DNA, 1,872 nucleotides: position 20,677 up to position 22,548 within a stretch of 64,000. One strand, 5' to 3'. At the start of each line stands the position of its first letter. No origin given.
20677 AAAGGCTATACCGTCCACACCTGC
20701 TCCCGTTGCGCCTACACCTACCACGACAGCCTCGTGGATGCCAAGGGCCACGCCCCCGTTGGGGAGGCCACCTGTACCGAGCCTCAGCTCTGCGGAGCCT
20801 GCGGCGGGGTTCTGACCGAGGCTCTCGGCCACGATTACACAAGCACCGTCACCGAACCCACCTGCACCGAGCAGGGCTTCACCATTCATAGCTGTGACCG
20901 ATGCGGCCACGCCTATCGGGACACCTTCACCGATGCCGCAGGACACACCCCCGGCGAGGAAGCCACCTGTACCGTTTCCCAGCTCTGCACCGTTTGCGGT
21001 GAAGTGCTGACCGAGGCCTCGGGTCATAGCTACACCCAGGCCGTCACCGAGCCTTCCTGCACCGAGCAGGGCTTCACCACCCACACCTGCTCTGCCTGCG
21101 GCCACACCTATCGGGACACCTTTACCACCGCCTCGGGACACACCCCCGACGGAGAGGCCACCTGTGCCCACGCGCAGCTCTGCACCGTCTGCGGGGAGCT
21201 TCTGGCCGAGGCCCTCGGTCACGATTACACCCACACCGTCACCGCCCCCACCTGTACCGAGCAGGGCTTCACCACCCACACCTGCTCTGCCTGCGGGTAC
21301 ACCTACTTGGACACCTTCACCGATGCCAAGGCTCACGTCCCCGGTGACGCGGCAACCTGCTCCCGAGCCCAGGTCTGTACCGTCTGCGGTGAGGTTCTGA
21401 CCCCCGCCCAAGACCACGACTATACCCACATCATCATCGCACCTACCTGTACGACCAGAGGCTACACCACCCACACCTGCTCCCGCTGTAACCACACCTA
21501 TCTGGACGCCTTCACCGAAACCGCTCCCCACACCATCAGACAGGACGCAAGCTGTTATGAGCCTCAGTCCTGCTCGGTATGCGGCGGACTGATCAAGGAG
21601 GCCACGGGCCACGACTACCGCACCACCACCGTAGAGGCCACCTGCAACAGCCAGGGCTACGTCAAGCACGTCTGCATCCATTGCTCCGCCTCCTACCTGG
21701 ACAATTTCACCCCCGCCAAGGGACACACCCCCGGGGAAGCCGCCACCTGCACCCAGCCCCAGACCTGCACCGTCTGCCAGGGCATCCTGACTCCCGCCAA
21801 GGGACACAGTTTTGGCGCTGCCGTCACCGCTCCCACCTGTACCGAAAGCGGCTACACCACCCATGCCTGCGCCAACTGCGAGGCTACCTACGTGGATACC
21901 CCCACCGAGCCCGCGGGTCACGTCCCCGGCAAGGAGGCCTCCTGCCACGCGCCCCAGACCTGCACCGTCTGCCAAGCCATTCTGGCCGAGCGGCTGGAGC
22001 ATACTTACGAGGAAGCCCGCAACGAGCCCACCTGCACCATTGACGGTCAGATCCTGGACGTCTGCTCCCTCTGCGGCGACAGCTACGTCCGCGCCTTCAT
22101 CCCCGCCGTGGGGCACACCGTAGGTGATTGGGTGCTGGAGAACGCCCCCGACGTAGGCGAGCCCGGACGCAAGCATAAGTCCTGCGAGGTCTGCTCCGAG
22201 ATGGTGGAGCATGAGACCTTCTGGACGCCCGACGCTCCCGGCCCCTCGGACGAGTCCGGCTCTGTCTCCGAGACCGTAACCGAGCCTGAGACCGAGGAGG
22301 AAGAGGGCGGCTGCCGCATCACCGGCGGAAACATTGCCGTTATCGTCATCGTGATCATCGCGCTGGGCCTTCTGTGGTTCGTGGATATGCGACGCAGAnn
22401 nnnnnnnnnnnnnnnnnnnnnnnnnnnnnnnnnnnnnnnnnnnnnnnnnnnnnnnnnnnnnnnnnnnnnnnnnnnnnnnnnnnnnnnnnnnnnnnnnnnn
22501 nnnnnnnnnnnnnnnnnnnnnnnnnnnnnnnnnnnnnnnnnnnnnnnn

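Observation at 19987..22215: About ten tandem 65-aa Cys3-His-type repeats in an extracellular LRR protein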

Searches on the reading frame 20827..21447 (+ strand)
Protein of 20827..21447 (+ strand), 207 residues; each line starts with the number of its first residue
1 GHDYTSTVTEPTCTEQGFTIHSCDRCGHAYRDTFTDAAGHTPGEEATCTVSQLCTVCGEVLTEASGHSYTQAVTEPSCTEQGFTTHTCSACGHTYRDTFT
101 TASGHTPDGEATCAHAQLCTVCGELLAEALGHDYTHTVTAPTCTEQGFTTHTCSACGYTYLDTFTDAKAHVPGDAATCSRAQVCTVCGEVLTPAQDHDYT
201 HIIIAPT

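Call 25: predict_structure(alignment_id=A2)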
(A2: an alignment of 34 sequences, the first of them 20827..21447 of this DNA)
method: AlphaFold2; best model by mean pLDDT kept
length: 207 residues; sequences in the alignment: 34
mean_pLDDT: 94.6   pTM: 0.52
mean pLDDT of the five models: 94.6, 93.6, 92.8, 91.7, 91.3
residues with pLDDT >= 90: 190; 70-90: 15; 50-70: 2; < 50: 0
segments of 3 or more residues with pLDDT < 50: none
pLDDT, mean of each block of 10 residues (from residue 1): 92 96 94 96 95 96 94 97 96 96 96 96 96 95 97 94 96 95 95 90 80
secondary structure, 60 per line:
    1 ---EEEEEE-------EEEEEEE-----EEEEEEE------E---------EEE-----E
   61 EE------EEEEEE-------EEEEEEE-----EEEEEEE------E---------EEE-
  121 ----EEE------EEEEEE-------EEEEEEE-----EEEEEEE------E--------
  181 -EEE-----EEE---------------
elements in order: E4-9 E17-23 E29-35 E52-54 E60-62 E69-74 E82-88 E94-100 E117-119 E125-127 E134-139 E147-153 E159-165 E182-184 E190-192

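Call 30: fold_search(model_id=the predicted structure, library=pdb)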
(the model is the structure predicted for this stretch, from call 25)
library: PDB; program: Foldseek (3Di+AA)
matches with E <= 10: 368; with E <= 0.001: 0
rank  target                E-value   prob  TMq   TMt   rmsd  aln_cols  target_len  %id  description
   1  6rji                  7.1e-02  0.28  0.14  0.16  38.2       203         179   11  X-ray structure of the elongation factor P of S. aureus (released 2020-04-01)
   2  8s8u_B                1.0e-01  0.18  0.13  0.14  43.3       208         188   14  Escherichia coli translation elongation factor P like protein (EfpL) (released 2024-10-09)
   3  4nlm                  1.3e-01  0.33  0.14  0.10  33.1       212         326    6  1.18 Angstrom resolution crystal structure of uncharacterized protein lmo1340 from Listeria monocytogenes EGD-e (released 2013-12-18)
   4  8s8u_A                1.5e-01  0.16  0.13  0.14  43.4       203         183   15  Escherichia coli translation elongation factor P like protein (EfpL) (released 2024-10-09)
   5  1ve7_A                2.8e-01  0.09  0.12  0.05  41.7       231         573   11  Crystal structure of an acylpeptide hydrolase/esterase from Aeropyrum pernix K1 in complex with p-nitrophenyl phosphat (released 2004-11-02)
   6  1yby_B                2.9e-01  0.12  0.12  0.14  43.8       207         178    6  Conserved hypothetical protein Cth-95 from Clostridium thermocellum (released 2005-02-01)
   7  6rk3_MODEL_1_A        3.6e-01  0.09  0.12  0.12  39.8       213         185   10  Solution structure of the ribosome Elongation Factor P (EF-P) from Staphylococcus aureus (released 2020-03-11)
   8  1ve6_A                4.5e-01  0.08  0.12  0.05  46.0       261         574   10  Crystal structure of an acylpeptide hydrolase/esterase from Aeropyrum pernix K1 (released 2004-11-02)
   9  4qrj_B                4.8e-01  0.12  0.13  0.08  38.4       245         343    6  Crystal structure of a putative 6-phosphogluconolactonase (BACUNI_04672) from Bacteroides uniformis ATCC 8492 at 2.20  (released 2014-07-23)
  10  2hu8_A                4.8e-01  0.08  0.12  0.05  45.8       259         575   11  Binding of inhibitors by Acylaminoacyl peptidase (released 2007-05-15)
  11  9a6x_B                5.3e-01  0.09  0.12  0.13  40.3       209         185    9  Integrative model of PTAS-EFP by crosslinking MS and deep learning (released 2024-09-18)
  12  7n4d_A                5.3e-01  0.06  0.10  0.11  37.8       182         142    9  Translation initiation factor eif-5a family protein from Naegleria fowleri ATCC 30863 (released 2021-06-23)
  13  3oyy_A                6.1e-01  0.08  0.12  0.12  40.2       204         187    9  Structure of Pseudomonas aeruginosa elongation factor P (released 2011-03-09)
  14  4qrj_A                6.4e-01  0.10  0.13  0.08  38.4       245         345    6  Crystal structure of a putative 6-phosphogluconolactonase (BACUNI_04672) from Bacteroides uniformis ATCC 8492 at 2.20  (released 2014-07-23)
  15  1ri6                  8.2e-01  0.08  0.14  0.09  43.0       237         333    7  Structure of a putative isomerase from E. coli (released 2003-11-25)
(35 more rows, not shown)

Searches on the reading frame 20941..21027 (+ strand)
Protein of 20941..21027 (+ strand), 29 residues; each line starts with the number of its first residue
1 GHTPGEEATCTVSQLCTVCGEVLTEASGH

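Call 21: search_protein_families(library=pfam, proteins=[window:20941-21027:+], max_evalue=10)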
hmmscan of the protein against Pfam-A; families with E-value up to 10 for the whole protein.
seq(29 aa): 1 family
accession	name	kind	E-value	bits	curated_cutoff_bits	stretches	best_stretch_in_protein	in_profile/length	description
PF02420.20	AFP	-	0.036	14.8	36.5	1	9-19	1-11/12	Insect antifreeze protein repeat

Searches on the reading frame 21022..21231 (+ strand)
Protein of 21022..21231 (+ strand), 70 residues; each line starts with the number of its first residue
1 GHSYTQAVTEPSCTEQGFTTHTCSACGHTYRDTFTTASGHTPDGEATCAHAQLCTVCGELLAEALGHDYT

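Call 44: search_solved_structures(query=A3, max_evalue=10, show_alignments=3)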
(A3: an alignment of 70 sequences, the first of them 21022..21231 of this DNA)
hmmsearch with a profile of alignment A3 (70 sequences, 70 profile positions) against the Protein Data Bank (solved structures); distinct sequences matched with E-value up to 10: 3.
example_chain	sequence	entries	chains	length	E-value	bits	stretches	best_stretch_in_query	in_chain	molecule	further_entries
4m9v_C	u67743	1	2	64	0.78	13.2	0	16-35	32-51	Zinc finger protein 57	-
4gzn_C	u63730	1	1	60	0.87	13.1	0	16-35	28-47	Zinc finger protein 57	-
3fc3_A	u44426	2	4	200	1.7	12.1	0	21-61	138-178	Restriction endonuclease Hpy99I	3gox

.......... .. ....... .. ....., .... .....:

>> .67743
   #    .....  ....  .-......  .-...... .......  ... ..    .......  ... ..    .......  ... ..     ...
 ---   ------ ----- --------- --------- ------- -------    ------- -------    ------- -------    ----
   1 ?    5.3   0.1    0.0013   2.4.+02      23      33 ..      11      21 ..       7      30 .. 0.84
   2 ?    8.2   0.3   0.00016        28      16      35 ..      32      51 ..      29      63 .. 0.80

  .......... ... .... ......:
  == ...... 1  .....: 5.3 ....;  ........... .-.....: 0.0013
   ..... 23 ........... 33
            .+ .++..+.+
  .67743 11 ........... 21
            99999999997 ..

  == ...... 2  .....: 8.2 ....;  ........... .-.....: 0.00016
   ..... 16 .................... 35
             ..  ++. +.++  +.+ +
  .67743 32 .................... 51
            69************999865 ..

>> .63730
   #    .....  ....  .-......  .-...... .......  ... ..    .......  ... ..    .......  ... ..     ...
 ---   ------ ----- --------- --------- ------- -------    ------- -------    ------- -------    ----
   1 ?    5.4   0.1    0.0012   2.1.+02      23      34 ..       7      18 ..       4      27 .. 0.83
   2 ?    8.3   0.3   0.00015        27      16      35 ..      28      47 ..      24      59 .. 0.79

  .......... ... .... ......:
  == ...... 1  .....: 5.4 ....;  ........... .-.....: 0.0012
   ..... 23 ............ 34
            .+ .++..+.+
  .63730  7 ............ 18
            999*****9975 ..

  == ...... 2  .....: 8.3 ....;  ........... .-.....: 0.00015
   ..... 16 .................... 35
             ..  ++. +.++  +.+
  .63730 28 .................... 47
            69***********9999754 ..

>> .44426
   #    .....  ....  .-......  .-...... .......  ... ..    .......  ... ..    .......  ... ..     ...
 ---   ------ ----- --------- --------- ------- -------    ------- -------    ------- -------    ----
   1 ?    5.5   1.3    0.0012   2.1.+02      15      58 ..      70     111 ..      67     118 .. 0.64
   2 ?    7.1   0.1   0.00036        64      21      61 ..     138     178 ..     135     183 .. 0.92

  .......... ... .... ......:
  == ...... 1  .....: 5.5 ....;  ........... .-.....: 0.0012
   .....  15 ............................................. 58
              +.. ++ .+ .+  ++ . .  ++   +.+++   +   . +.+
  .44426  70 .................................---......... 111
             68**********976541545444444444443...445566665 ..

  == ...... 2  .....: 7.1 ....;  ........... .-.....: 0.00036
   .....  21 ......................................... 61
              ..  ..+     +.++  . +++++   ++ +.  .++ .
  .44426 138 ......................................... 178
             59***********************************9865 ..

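Call 49: predict_structure(alignment_id=A3)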
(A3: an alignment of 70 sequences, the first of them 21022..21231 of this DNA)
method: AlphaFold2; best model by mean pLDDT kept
length: 70 residues; sequences in the alignment: 70
mean_pLDDT: 95.7   pTM: 0.67
mean pLDDT of the five models: 95.7, 95.6, 95.4, 95.3, 94.6
residues with pLDDT >= 90: 64; 70-90: 6; 50-70: 0; < 50: 0
segments of 3 or more residues with pLDDT < 50: none
pLDDT, mean of each block of 10 residues (from residue 1): 95 98 97 98 96 97 89
secondary structure, 60 per line:
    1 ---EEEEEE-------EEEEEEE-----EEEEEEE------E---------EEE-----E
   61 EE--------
elements in order: E4-9 E17-23 E29-35 E52-54 E60-62

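Call 51: fold_search(model_id=the predicted structure, library=pdb)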
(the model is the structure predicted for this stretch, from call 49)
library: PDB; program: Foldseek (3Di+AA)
matches with E <= 10: 61; with E <= 0.001: 0
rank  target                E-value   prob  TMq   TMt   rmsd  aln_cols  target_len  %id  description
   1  9fvr_B                2.7e+00  0.09  0.25  0.15   7.7        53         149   13  Transcription repressor NrdR from E. coli, ATP/dATP-bound state, SeMet protein (released 2025-03-19)
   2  8y0w_5                2.9e+00  0.06  0.20  0.13  16.6        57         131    9  dormant ribosome with eIF5A, eEF2 and SERBP1 (released 2024-02-07)
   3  3trs_D                3.8e+00  0.28  0.35  0.17   7.9        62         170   19  The crystal structure of aspergilloglutamic peptidase from Aspergillus niger (released 2012-08-22)
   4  3cpf_A                4.3e+00  0.04  0.21  0.13  15.9        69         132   10  Crystal structure of human eukaryotic translation initiation factor EIF5A (released 2008-04-15)
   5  7ucz_A                4.8e+00  0.08  0.25  0.15   8.1        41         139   15  The Crystal Structure of Apo Monomer F57:H:H:H:H:H:H:R58 Mutant of HCRBPII with Histidine Insertion in the Hinge Loop  (released 2023-10-18)
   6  9fvr_A                4.8e+00  0.07  0.26  0.14   9.3        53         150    9  Transcription repressor NrdR from E. coli, ATP/dATP-bound state, SeMet protein (released 2025-03-19)
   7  9znf_Ac               5.1e+00  0.18  0.27  0.21   2.4        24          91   12  Cryo-EM structure of the Methanosarcina acetivorans 70S ribosome in complex with SriA and SriB (released 2026-01-28)
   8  9fxk_A                5.1e+00  0.06  0.25  0.15   8.9        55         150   13  Transcription repressor NrdR from E. coli, AMPPNP/ATP-bound state (released 2025-03-19)
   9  6ey6_A                5.1e+00  0.06  0.24  0.12   6.3        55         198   14  C-terminal part (residues 315-516) of PorM with the llama nanobody nb130 (released 2018-02-07)
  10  5hy6                  5.1e+00  0.03  0.18  0.12  17.3        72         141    7  Spodoptera frugiperda eukaryotic translation initiation factor EIF5A (released 2016-02-10)
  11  9nri_Bf               5.4e+00  0.16  0.27  0.21   2.3        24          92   12  Methanosarcina acetivorans 50S subunit obtained from acetate-grown cells (released 2025-09-24)
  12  9fxk_G                5.4e+00  0.08  0.22  0.12   5.3        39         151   15  Transcription repressor NrdR from E. coli, AMPPNP/ATP-bound state (released 2025-03-19)
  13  5dlq_E                5.4e+00  0.04  0.22  0.14  17.9        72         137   10  Crystal structure of RanGTP-Exportin 4-eIF5A complex (released 2016-06-22)
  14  4s36                  5.7e+00  0.10  0.30  0.24  10.9        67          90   10  Crystal structure of the C-terminal domain of R2 pyocin membrane-piercing spike (released 2016-01-27)
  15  9e6q_Ah               6.0e+00  0.23  0.23  0.18   1.8        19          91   21  Cryo-EM structure of the Pyrobaculum calidifontis 50S ribosomal subunit in complex with Dri (released 2024-11-20)
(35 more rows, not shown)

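Call 60: search_protein_representatives(alignment_id=A3)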
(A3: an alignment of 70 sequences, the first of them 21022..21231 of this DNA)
Query: 70 sequences, 70 profile positions. Proteins with E-value up to 0.001 (for the whole library): 36479; up to 1e-10: 17536; up to 1e-30: 4403. The best 150 are listed.
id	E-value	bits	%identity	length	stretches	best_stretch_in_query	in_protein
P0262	0.0e+00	1186.0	-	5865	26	1-70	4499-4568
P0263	0.0e+00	1166.1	-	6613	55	1-69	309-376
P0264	0.0e+00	1103.1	-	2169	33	8-69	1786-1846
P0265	0.0e+00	1047.3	-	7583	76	1-68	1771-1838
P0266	2.7e-260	857.2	-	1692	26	1-68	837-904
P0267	8.1e-246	810.9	-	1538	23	8-69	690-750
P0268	2.0e-244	806.4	-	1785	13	1-69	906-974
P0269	1.1e-241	797.6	-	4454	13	1-69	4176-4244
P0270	3.7e-240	792.8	-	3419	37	1-68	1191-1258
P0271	2.0e-234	774.4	-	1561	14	1-69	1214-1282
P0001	2.1e-228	755.1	-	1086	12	1-70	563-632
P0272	7.5e-226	746.9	-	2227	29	1-44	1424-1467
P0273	3.4e-224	741.6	-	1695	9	1-70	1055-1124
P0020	2.7e-216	716.3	-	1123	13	1-69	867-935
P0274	7.4e-211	698.9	-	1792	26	1-40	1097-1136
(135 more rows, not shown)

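Call 62: search_protein_families(library=pfam, proteins=[P0264, P0266, P0267, P0268, P0271], max_evalue=0.0001)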
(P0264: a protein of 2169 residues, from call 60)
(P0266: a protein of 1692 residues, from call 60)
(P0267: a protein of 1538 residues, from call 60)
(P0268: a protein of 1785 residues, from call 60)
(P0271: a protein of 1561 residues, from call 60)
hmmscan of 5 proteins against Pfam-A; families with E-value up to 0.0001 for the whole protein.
P0264 (2169 aa): 2 families
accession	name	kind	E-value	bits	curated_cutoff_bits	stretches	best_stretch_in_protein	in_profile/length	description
PF00395.25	SLH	-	2.4e-33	114.3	20.8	3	2002-2045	1-44/44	S-layer homology domain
PF23228.1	zf_PCFS4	-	4.1e-05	23.6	27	0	1437-1465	14-42/69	PCFS4 zinc finger domain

P0266 (1692 aa): 1 family
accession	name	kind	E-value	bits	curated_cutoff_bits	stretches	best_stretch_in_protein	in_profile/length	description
PF00404.24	Dockerin_1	-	7.7e-09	36.1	22.9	1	1627-1678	2-53/57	Dockerin type I domain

P0267 (1538 aa): 1 family
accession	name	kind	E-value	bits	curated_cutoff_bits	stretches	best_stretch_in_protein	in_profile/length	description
PF00395.25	SLH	-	6.8e-30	103.2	20.8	2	1373-1414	2-43/44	S-layer homology domain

P0268 (1785 aa): 2 families
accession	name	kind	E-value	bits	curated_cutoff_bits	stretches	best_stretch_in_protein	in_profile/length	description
PF13306.12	LRR_5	-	1.1e-164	539.7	27.7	6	482-598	12-126/127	BspA type Leucine rich repeat region (6 copies)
PF13855.12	LRR_8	-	6.5e-23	80.7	27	0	598-638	3-45/61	Leucine rich repeat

P0271 (1561 aa): 0 families

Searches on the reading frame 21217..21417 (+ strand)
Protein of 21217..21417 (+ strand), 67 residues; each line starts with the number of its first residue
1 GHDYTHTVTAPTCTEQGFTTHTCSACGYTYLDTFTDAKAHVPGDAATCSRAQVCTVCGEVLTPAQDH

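Call 21: search_protein_families(library=pfam, proteins=[window:21217-21417:+], max_evalue=10)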
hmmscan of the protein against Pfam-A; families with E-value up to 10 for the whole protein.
seq(67 aa): 11 families
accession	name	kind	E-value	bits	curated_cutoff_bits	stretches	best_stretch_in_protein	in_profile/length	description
PF21349.2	RUBY_RBDX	-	0.0074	16.1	26.5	2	53-62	2-11/30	Rubrerythrin, rubredoxin-like domain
PF00301.25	Rubredoxin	-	0.0082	16.6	23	1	21-42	2-23/47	Rubredoxin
PF01363.27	FYVE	-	0.022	15.3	27.8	1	19-61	23-65/67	FYVE zinc finger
PF13248.11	Zn_ribbon_3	-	0.039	13.9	27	1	49-61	14-26/26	zinc-ribbon domain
PF08271.17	Zn_Ribbon_TF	-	0.052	13.5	29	1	53-61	21-29/43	TFIIB zinc-binding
PF07282.18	Cas12f1-like_TNB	-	0.075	13.6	26.3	1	15-59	24-48/60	Cas12f1-like, TNB domain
PF13453.11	Zn_ribbon_TFIIB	-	0.091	12.6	22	1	14-32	13-31/41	Transcription factor zinc-finger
PF13240.11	Zn_Ribbon_1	-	0.15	12.3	25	1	21-28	14-21/23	zinc-ribbon domain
PF05191.20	ADK_lid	-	0.5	10.7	26.6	0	22-62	3-32/36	Adenylate kinase, active site lid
PF13878.12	zf-C2H2_3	-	3.4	8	27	1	18-31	11-24/40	zinc-finger of acetyl-transferase ESCO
PF01783.29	Ribosomal_L32p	-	5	7.8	21.3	0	7-28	26-47/56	Ribosomal L32p protein family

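Call 69: search_protein_families(library=ncbifam, proteins=[window:21217-21417:+], max_evalue=10)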
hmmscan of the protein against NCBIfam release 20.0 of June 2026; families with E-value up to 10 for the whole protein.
seq(67 aa): 6 families
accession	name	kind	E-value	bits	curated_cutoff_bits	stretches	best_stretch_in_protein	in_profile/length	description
TIGR03831.1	YgiT_finger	domain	0.017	15.4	20.2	1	23-61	1-42/46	YgiT-type zinc finger protein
NF045768.1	RubredRD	equivalog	0.071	13.2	90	2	21-58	4-43/54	rubredoxin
TIGR03830.1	CxxCG_CxxCG_HTH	subfamily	0.11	12.3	61.8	1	23-65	1-45/127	type II TA system antitoxin MqsA family protein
TIGR01031.1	rpmF_bact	equivalog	0.48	10.7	22.6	1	5-28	25-48/56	50S ribosomal protein L32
NF047912.1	ECs_2282_CxxC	subfamily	1.4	8.8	37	2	22-63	4-39/60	ECs_2282 family putative zinc-binding protein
TIGR04165.1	methano_modCys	hypoth_equivalog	7.8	6.8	60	1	20-31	36-47/50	TIGR04165 family Cys-rich peptide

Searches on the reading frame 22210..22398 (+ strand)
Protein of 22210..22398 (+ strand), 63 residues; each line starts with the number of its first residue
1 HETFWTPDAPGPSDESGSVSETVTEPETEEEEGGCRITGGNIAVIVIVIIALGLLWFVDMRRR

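Call 69: search_protein_families(library=ncbifam, proteins=[window:22210-22398:+], max_evalue=10)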
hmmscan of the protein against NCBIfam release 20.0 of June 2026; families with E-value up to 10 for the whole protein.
seq(63 aa): 5 families
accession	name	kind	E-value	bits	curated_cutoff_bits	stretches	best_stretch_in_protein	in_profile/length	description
NF041894.1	MXAN_6652_fam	equivalog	0.0094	15.5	200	1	22-54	166-198/203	MXAN_6652 family MXYO-CTERM-anchored protein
NF045522.1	MXAN_2561_fam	equivalog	0.029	13.8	150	1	30-57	274-299/304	MXAN_2561 family MXYO-CTERM-anchored protein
NF045523.1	MXAN_5453_fam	exception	0.045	12.3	500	1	13-63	492-541/544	MXAN_5453 family MXYO-CTERM-anchored protein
NF041936.1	MXAN_0125_fam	equivalog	0.081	13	65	1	19-52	129-163/169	MXAN_0125 family MYXO-CTERM protein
TIGR04216.1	halo_surf_glyco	exception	0.11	10.6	400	1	6-55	731-779/784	HVO_2072 family ArtA-dependent S-layer glycoprotein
